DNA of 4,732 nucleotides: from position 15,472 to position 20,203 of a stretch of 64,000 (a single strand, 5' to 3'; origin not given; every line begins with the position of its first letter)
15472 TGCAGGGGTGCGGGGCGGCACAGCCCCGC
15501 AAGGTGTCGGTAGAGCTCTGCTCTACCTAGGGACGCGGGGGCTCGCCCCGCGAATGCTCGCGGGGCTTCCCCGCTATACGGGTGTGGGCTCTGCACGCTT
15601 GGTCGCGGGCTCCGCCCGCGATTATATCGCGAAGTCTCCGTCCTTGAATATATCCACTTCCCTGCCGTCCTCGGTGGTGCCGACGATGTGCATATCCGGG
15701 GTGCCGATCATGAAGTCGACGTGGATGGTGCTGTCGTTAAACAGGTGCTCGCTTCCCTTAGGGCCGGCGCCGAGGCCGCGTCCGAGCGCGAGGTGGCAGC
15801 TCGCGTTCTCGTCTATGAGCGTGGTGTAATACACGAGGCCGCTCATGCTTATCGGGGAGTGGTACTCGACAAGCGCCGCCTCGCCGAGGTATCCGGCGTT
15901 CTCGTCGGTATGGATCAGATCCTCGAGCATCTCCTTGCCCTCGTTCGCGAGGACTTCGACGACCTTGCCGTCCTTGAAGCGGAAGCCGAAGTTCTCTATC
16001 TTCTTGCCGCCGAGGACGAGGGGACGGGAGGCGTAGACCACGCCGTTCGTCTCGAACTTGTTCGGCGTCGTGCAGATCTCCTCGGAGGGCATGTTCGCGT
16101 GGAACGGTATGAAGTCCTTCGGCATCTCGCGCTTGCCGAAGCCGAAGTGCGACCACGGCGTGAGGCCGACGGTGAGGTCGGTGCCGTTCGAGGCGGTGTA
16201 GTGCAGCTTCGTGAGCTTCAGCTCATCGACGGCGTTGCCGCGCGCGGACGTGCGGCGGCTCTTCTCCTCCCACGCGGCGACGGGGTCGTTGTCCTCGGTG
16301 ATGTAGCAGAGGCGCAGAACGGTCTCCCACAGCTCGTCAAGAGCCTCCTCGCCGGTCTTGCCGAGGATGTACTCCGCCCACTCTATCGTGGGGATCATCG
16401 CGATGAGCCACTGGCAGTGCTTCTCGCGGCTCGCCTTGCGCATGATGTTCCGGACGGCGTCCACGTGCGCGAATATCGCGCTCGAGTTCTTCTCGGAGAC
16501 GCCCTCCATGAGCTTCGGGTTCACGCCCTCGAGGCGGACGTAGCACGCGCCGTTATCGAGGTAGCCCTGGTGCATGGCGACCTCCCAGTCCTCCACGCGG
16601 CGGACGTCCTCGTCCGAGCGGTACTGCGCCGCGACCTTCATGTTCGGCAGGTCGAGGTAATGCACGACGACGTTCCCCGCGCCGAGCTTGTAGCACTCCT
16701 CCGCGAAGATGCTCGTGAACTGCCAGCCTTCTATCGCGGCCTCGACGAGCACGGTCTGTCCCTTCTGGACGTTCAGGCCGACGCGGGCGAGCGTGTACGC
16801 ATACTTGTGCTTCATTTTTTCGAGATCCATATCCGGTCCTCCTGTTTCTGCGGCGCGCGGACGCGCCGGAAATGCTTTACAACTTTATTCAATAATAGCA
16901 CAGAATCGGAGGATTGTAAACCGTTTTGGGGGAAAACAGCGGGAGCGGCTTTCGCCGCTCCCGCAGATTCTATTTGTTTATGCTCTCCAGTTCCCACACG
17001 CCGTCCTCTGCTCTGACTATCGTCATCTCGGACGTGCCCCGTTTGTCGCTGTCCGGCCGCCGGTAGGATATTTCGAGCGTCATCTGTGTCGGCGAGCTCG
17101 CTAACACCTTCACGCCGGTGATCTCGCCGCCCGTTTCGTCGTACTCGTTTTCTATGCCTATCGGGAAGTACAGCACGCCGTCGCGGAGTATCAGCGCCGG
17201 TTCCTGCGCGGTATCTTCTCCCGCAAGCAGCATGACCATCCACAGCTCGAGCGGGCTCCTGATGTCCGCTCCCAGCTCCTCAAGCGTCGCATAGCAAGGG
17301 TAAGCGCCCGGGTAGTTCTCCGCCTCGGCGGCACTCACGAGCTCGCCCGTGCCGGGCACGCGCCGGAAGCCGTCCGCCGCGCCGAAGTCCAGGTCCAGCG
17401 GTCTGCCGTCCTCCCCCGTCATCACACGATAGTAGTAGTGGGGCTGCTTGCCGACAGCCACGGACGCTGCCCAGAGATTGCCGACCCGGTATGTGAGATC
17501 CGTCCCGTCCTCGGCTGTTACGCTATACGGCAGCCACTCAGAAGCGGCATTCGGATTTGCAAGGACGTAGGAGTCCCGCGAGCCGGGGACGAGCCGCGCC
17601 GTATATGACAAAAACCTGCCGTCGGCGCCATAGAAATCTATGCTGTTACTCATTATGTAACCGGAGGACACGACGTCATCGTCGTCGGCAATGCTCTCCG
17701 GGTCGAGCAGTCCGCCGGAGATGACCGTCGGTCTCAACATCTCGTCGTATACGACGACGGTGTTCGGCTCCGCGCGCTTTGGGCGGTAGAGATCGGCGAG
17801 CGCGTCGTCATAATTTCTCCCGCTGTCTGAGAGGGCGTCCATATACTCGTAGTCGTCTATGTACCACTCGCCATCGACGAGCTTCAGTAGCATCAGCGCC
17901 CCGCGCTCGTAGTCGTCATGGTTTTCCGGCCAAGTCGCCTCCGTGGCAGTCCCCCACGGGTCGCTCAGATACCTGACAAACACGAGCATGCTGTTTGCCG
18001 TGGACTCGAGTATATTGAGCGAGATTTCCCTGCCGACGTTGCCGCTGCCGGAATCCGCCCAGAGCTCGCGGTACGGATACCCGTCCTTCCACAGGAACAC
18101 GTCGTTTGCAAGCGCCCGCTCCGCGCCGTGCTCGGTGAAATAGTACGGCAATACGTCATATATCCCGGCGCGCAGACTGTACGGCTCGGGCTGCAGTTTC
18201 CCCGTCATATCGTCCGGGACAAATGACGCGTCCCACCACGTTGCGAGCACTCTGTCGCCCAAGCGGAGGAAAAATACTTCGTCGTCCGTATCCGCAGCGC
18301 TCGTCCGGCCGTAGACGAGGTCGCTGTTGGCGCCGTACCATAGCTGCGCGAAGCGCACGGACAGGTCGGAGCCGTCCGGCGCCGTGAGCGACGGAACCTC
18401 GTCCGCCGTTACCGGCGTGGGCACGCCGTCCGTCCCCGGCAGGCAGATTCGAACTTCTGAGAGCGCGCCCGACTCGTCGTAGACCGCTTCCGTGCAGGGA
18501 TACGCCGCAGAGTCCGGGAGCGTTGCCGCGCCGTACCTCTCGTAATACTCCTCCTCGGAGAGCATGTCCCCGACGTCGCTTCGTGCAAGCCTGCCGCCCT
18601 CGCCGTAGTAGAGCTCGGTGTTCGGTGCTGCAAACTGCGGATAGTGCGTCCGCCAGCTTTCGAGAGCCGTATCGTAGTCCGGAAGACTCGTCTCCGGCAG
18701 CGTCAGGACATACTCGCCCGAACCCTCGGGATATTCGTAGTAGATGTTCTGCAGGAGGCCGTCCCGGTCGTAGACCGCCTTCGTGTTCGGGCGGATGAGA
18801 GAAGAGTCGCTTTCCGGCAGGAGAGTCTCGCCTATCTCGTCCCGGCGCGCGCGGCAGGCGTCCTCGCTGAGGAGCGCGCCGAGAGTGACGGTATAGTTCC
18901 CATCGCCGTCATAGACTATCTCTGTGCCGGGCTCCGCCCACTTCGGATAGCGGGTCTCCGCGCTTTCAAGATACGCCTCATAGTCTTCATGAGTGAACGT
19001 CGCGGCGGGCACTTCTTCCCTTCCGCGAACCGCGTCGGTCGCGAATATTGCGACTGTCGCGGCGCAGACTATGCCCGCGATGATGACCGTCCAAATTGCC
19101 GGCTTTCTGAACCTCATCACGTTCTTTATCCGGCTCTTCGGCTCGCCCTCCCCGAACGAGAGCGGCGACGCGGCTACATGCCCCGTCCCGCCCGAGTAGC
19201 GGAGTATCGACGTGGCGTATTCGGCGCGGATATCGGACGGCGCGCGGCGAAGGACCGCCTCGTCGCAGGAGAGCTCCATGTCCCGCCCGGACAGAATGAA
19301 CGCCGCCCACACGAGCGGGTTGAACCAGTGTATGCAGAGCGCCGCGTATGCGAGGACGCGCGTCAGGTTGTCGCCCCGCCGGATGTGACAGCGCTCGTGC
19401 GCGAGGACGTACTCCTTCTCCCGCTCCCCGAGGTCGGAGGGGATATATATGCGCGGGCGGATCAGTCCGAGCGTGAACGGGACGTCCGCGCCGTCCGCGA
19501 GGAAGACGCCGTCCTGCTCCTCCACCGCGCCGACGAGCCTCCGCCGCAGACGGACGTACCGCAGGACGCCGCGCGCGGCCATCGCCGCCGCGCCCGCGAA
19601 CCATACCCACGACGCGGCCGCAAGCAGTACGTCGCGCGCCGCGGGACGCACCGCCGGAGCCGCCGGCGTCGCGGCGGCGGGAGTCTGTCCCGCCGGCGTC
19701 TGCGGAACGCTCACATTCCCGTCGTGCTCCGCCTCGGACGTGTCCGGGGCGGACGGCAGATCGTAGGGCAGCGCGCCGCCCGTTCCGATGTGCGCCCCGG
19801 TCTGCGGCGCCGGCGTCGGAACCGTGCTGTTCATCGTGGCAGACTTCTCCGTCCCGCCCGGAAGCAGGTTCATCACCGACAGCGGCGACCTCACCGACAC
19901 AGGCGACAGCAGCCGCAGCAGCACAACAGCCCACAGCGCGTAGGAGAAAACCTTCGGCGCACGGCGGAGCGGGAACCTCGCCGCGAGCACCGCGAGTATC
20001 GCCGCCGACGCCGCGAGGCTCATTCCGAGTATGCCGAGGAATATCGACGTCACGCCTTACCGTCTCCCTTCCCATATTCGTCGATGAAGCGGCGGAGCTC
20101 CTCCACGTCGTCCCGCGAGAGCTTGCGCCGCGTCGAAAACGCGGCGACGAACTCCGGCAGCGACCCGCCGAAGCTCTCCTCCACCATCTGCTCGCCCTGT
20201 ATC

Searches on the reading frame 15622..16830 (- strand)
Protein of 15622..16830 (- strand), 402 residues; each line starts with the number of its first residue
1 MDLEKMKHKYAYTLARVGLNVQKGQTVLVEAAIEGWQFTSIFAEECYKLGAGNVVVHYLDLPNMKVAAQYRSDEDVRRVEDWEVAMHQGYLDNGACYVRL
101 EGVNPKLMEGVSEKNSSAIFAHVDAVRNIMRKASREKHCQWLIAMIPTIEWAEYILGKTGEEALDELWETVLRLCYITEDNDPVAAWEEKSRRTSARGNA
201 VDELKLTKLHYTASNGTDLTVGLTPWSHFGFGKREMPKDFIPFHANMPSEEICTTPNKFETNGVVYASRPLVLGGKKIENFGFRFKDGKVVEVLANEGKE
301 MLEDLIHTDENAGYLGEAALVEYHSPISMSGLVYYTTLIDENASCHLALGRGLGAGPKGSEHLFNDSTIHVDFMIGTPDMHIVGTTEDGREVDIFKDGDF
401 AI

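Call 10: search_protein_families(library=pfam, proteins=[window:15622-16830:-])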
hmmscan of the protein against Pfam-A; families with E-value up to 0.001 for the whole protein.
window:15622-16830:- (402 aa): 1 family
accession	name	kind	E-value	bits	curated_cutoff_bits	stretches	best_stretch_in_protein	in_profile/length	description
PF02073.20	Peptidase_M29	-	8e-124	414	27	1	5-400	3-406/406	Thermophilic metalloprotease (M29)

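Call 13: find_encoding_contigs(protein=window:15622-16830:-, flank=3000, max_places=6)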
Protein window:15622-16830:- (402 aa): 7 contigs read that carry it; 6 places shown.
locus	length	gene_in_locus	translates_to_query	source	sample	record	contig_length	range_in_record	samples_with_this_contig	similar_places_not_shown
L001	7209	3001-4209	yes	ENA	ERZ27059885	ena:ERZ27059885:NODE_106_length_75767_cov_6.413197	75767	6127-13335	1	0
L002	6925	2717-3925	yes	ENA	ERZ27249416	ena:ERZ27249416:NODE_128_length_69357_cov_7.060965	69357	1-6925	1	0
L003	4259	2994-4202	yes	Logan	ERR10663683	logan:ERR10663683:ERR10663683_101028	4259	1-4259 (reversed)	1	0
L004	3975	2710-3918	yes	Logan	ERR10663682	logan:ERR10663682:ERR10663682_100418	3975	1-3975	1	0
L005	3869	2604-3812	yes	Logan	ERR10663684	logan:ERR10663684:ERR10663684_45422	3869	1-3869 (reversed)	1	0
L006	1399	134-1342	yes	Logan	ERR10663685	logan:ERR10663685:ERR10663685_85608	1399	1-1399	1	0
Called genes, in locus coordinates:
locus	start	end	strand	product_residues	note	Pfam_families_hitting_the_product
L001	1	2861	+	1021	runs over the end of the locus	PF05569:Peptidase_M56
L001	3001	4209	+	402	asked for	PF02073:Peptidase_M29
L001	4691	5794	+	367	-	PF00150:Cellulase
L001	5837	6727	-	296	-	PF02311:AraC_binding, PF12833:HTH_18, PF00165:HTH_AraC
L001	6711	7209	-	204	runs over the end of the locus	PF12464:Mac, PF00132:Hexapep, PF14602:Hexapep_2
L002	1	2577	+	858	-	?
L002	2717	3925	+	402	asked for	PF02073:Peptidase_M29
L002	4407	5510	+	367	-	PF00150:Cellulase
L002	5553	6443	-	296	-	PF02311:AraC_binding, PF12833:HTH_18, PF00165:HTH_AraC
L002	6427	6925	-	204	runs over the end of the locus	PF12464:Mac, PF00132:Hexapep, PF14602:Hexapep_2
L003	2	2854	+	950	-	?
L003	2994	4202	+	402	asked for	PF02073:Peptidase_M29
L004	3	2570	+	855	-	?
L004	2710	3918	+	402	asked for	PF02073:Peptidase_M29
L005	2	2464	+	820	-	?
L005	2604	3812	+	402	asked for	PF02073:Peptidase_M29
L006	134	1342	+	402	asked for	PF02073:Peptidase_M29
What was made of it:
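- Tried and rejected: Rejected, because the same intergenic length is found in two independent assemblies (call 13) and the family is present in many MAGs.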

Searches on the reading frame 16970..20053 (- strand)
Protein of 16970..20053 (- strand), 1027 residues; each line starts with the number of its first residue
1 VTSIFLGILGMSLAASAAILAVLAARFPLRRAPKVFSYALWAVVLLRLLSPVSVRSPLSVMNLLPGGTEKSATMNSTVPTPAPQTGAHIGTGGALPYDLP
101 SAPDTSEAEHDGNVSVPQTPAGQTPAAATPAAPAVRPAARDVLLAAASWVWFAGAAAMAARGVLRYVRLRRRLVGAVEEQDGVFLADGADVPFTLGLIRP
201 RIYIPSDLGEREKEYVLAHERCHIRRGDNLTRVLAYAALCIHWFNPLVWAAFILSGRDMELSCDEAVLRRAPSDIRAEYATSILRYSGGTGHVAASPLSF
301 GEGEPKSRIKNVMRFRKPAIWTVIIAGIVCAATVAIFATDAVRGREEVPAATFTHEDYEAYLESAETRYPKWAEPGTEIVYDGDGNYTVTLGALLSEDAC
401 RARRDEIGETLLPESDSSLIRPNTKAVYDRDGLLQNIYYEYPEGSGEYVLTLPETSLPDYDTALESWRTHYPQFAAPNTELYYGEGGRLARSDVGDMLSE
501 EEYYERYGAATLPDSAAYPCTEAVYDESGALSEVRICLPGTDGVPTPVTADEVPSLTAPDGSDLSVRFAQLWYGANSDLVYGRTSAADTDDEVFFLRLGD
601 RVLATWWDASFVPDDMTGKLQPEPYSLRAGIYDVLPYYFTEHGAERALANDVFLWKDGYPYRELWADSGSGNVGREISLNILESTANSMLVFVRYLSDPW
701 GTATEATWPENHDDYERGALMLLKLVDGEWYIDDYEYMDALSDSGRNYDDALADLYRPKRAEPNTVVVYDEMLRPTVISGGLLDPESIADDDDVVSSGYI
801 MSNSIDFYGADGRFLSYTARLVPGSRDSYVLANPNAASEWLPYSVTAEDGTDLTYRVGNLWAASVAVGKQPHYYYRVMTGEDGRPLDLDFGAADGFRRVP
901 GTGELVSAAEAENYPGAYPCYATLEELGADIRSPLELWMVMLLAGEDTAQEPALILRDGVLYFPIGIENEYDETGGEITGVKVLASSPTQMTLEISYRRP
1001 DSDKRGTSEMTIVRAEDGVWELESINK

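Call 10: search_protein_families(library=pfam, proteins=[window:16970-20053:-])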
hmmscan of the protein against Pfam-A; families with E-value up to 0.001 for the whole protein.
window:16970-20053:- (1027 aa): 1 family
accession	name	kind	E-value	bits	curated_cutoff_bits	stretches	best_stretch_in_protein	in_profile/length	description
PF05569.17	Peptidase_M56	-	1.7e-49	169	31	1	8-311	3-295/296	BlaR1 peptidase M56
